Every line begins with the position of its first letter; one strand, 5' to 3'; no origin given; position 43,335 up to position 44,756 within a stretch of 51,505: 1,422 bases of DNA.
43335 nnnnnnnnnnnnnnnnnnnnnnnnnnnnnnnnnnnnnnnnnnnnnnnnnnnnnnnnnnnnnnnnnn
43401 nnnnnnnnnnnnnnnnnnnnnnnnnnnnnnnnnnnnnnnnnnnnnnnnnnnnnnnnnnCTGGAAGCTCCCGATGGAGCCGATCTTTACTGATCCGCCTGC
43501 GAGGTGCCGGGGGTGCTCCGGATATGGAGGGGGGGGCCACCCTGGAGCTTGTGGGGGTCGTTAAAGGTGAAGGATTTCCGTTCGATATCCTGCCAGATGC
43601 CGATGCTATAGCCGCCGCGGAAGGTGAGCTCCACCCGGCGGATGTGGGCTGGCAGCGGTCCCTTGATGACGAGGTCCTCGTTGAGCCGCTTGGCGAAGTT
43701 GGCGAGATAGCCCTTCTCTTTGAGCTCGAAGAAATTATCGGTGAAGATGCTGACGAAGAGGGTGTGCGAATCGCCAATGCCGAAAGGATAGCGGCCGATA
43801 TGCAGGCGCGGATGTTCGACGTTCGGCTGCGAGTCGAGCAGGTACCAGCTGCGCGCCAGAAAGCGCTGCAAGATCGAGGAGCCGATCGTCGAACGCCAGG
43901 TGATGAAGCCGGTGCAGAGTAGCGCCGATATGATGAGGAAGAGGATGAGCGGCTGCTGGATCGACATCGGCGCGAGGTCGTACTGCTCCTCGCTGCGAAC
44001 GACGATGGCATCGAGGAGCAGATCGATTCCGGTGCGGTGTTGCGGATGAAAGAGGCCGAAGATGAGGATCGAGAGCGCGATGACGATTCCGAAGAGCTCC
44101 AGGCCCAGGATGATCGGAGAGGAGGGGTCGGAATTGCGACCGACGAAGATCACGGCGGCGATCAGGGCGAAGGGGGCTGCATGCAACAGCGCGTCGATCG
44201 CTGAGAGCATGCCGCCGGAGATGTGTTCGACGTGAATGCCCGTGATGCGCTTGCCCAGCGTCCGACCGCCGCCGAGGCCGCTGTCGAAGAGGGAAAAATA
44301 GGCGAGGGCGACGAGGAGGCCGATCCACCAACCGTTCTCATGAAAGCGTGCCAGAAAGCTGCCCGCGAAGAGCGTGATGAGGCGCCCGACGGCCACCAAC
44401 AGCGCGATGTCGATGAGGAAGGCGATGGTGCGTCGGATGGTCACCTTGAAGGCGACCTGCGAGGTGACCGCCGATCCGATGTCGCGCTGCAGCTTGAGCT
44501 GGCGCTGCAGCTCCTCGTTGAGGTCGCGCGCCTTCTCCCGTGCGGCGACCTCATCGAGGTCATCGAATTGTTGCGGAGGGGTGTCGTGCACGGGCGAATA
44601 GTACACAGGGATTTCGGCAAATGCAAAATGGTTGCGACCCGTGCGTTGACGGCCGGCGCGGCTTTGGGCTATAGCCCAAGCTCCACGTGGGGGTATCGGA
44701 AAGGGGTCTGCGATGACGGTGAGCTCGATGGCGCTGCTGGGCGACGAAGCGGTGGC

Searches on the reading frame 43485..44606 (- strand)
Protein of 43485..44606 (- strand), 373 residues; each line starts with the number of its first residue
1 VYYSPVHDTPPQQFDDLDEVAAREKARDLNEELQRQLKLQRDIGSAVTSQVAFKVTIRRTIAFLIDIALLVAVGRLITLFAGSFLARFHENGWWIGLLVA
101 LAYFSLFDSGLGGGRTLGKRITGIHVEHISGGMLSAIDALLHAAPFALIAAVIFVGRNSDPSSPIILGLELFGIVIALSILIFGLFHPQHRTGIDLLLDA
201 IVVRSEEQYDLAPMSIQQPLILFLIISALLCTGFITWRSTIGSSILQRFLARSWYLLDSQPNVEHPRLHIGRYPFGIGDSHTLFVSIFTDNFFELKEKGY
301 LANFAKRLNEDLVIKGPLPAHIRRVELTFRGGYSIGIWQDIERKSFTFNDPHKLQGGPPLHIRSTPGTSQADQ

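Call 81: search_protein_families(library=pfam, proteins=[window:43485-44606:-], max_evalue=0.0001)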
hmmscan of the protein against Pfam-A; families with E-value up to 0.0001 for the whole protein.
window:43485-44606:- (373 aa): 1 family
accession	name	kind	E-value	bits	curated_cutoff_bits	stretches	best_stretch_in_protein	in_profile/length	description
PF06271.18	RDD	-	1.1e-11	45.6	24.1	1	57-197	5-135/137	RDD family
